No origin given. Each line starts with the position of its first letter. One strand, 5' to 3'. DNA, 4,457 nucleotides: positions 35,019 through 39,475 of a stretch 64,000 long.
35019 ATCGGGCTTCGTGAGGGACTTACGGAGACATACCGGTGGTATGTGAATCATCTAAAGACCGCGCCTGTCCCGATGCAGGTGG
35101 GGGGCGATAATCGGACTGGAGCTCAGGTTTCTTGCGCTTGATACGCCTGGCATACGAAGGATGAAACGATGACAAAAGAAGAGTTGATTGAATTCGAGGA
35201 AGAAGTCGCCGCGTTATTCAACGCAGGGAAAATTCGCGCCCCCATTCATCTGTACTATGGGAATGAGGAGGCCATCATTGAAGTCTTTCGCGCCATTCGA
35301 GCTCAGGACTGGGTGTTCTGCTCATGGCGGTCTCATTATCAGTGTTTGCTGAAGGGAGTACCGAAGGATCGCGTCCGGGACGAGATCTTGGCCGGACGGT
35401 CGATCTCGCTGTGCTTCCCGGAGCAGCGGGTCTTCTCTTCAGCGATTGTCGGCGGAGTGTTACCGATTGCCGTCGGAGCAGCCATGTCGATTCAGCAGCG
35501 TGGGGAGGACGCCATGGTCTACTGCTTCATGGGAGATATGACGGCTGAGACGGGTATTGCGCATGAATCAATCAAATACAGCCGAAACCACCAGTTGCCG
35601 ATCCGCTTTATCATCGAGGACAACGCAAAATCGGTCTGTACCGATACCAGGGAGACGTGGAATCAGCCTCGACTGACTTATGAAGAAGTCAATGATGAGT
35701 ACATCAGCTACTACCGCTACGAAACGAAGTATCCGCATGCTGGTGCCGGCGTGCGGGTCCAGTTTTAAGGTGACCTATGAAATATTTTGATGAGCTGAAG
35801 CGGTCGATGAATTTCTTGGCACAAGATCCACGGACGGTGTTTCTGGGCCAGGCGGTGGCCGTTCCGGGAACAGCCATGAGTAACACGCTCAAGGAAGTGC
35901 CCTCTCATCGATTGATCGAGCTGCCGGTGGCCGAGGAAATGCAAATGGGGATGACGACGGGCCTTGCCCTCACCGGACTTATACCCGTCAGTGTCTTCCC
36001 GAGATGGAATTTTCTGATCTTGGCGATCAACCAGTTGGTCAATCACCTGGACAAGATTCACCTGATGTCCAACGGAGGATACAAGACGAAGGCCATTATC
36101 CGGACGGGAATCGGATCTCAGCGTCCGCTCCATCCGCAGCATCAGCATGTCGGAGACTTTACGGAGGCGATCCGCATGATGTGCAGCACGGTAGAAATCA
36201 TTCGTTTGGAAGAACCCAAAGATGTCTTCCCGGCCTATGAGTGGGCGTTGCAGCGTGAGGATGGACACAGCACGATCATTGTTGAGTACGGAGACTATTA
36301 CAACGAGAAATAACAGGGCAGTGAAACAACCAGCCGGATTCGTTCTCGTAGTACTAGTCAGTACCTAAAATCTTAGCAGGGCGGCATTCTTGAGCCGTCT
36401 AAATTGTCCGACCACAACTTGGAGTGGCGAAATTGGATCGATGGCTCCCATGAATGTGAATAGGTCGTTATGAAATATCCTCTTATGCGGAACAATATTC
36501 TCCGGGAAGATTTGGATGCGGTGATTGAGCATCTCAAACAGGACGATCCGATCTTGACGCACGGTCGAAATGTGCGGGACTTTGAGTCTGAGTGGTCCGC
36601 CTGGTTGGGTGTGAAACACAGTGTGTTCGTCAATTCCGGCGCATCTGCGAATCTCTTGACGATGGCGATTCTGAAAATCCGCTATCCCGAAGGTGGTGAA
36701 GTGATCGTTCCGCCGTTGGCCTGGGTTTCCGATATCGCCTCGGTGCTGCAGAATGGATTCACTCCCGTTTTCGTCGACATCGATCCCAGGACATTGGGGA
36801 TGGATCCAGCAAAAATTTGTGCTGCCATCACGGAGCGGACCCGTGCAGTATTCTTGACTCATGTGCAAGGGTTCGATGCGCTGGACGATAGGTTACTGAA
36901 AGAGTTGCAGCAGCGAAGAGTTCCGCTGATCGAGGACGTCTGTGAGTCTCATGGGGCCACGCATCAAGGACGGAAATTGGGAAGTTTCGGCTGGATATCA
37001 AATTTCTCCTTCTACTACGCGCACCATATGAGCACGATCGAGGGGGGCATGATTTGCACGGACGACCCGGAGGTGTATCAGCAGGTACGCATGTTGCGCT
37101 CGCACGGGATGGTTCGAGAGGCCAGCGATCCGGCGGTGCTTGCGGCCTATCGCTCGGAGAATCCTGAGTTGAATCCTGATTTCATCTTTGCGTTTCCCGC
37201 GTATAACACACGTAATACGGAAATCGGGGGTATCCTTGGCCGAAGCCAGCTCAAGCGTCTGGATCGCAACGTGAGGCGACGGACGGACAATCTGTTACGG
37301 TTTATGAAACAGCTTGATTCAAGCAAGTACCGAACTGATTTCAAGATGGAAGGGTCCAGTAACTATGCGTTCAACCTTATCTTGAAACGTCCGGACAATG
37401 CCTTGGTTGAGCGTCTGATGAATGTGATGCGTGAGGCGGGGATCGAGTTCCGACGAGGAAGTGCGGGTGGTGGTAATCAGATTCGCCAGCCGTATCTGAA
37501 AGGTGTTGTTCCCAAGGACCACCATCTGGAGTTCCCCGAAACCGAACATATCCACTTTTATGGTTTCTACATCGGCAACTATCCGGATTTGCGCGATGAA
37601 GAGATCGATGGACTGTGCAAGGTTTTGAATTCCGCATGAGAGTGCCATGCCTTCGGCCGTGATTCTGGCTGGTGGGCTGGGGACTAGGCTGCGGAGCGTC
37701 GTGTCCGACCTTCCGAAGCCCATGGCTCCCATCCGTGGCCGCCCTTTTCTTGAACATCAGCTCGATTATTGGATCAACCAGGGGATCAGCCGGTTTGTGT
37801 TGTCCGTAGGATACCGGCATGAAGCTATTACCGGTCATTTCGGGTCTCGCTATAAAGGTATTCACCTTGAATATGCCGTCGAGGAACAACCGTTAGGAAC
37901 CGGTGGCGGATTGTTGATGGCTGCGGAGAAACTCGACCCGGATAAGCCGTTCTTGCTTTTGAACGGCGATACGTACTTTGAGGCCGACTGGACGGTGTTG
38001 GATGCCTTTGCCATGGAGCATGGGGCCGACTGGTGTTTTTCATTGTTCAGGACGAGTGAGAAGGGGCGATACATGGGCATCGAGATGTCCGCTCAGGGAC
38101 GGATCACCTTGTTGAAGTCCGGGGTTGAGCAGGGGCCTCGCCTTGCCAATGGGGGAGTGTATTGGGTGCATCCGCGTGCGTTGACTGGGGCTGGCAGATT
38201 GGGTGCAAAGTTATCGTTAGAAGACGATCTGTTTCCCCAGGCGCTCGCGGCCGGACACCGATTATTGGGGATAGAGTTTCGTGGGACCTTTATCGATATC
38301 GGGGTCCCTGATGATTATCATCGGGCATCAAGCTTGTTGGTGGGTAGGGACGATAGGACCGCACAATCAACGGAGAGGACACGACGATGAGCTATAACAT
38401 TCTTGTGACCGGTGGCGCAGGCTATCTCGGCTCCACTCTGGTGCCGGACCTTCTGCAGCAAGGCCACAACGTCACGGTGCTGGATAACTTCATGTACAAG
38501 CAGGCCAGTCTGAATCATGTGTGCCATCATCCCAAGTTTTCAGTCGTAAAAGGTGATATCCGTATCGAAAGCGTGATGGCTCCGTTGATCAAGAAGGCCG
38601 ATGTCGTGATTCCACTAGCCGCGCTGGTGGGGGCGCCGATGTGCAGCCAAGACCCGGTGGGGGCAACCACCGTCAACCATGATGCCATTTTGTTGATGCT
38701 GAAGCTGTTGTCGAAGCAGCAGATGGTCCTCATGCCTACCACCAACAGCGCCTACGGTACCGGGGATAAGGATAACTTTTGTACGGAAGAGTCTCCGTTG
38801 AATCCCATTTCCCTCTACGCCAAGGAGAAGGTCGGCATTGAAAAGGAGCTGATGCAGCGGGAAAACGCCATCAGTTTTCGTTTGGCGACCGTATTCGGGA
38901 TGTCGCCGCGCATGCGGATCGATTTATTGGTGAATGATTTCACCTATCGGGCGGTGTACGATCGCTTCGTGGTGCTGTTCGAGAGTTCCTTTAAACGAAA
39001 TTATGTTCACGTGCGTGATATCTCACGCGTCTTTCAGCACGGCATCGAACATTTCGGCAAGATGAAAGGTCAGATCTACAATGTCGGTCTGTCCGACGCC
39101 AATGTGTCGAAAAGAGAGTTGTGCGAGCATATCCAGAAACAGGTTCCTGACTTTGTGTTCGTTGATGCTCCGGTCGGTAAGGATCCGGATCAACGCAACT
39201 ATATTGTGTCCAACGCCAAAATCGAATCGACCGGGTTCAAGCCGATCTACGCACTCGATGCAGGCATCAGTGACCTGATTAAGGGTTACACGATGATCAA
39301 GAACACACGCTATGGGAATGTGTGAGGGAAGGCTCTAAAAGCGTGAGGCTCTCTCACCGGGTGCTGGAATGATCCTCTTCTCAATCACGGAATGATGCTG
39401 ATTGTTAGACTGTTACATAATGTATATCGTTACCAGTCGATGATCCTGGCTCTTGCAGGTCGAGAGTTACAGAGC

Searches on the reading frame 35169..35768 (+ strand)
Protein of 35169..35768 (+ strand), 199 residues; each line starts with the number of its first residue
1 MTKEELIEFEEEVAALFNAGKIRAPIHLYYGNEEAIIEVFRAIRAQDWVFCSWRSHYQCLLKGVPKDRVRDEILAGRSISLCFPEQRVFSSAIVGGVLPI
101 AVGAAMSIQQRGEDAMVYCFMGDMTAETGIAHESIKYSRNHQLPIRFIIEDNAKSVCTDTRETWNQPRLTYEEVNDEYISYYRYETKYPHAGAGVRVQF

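Call 21: search_protein_families(library=pfam, proteins=[window:35169-35768:+], max_evalue=0.001)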
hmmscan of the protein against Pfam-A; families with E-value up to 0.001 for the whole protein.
window:35169-35768:+ (199 aa): 2 families
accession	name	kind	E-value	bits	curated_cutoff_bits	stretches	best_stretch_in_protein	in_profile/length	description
PF00676.26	E1_dh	-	6.1e-18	65.2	22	1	6-167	6-176/300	Dehydrogenase E1 component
PF02775.26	TPP_enzyme_C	-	0.00046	20.5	21.9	1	93-167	29-97/151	Thiamine pyrophosphate enzyme, C-terminal TPP binding domain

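Call 31: search_protein_families(library=ncbifam, proteins=[window:35169-35768:+], max_evalue=0.001)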
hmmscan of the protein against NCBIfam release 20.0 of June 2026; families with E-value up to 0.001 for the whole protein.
window:35169-35768:+ (199 aa): 5 families
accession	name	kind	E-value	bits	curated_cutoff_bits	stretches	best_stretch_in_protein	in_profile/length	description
TIGR03182.1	PDH_E1_alph_y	equivalog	2.7e-27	95.5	393.85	1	8-169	16-187/315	pyruvate dehydrogenase (acetyl-transferring) E1 component subunit alpha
TIGR03181.1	PDH_E1_alph_x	equivalog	5.1e-16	58.5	411.35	1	9-167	39-197/341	pyruvate dehydrogenase (acetyl-transferring) E1 component subunit alpha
TIGR00204.1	dxs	equivalog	0.00047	18.8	465.95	1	98-158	117-177/616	1-deoxy-D-xylulose-5-phosphate synthase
NF004559.0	PRK05899.2-5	equivalog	0.00054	18.3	488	1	94-165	128-200/627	transketolase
NF004556.0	PRK05899.2-2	equivalog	0.00076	17.9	575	1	94-163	127-197/639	transketolase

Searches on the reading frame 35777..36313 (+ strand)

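Call 31: search_protein_families(library=ncbifam, proteins=[window:35777-36313:+], max_evalue=0.001)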
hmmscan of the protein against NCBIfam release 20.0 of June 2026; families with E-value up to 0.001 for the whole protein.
window:35777-36313:+ (178 aa): 2 families
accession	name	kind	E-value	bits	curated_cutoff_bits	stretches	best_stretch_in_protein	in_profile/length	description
NF006667.0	PRK09212.1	subfamily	2.7e-13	49.5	321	1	15-124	19-131/327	pyruvate dehydrogenase complex E1 component subunit beta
NF008854.0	PRK11892.1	equivalog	4.4e-11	42.1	454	1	16-124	158-269/464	pyruvate dehydrogenase complex E1 component subunit beta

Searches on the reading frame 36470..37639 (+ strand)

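Call 7: search_protein_families(library=pfam, proteins=[window:36470-37639:+], max_evalue=0.001)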
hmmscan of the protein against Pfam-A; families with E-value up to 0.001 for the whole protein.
window:36470-37639:+ (389 aa): 2 families
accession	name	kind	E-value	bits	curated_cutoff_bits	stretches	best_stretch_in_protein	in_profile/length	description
PF01041.23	DegT_DnrJ_EryC1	-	8.3e-72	242.8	19.8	1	13-385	6-358/360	DegT/DnrJ/EryC1/StrS aminotransferase family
PF00155.27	Aminotran_1_2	-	1.6e-05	24.7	19.7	1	31-131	40-154/361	Aminotransferase class I and II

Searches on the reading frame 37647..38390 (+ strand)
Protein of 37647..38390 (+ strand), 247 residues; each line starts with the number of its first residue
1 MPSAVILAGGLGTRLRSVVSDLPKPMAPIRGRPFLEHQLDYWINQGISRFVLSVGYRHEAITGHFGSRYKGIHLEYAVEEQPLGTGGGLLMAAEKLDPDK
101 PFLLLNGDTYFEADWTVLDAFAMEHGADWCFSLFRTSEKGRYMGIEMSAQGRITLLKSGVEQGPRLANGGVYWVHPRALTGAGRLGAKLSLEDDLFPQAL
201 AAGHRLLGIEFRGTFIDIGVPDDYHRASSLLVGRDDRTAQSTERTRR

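Call 7: search_protein_families(library=pfam, proteins=[window:37647-38390:+], max_evalue=0.001)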
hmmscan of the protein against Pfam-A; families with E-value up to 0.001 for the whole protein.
window:37647-38390:+ (247 aa): 2 families
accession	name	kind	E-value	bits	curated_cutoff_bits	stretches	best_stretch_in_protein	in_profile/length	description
PF00483.29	NTP_transferase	-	7.8e-23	81.7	21.2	1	4-229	2-240/245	Nucleotidyl transferase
PF12804.13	NTP_transf_3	-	3.3e-12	47.3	27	1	4-115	1-102/160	MobA-like NTP transferase domain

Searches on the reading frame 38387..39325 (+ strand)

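Call 7: search_protein_families(library=pfam, proteins=[window:38387-39325:+], max_evalue=0.001)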
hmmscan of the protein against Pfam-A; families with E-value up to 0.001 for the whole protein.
window:38387-39325:+ (312 aa): 9 families
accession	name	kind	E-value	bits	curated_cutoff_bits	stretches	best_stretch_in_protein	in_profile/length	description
PF01370.27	Epimerase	-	6.3e-29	101.5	20.9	1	5-234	1-240/240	NAD dependent epimerase/dehydratase family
PF16363.11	GDP_Man_Dehyd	-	3.1e-18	66.8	27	1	6-295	1-330/332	GDP-mannose 4,6 dehydratase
PF04321.23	RmlD_sub_bind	-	8.3e-10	38.6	27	1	4-174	2-156/287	RmlD substrate binding domain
PF01073.25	3Beta_HSD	-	1.6e-07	31.1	22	1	6-83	1-79/280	3-beta hydroxysteroid dehydrogenase/isomerase family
PF02719.21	Polysacc_synt_2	-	2.1e-06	27.6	20.2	1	5-99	1-106/293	Polysaccharide biosynthesis protein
PF05368.20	NmrA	-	6.9e-06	26.3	27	1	4-76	4-75/298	NmrA-like family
PF13460.12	NAD_binding_10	-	2.5e-05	24.7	27.2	1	9-77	1-67/184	NAD(P)H-binding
PF03435.24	Sacchrp_dh_NADP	-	0.00022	22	25.1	1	10-78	5-76/129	Saccharopine dehydrogenase NADP binding domain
PF07993.18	NAD_binding_4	-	0.00028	20.5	20.1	0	7-89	1-107/258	Male sterility protein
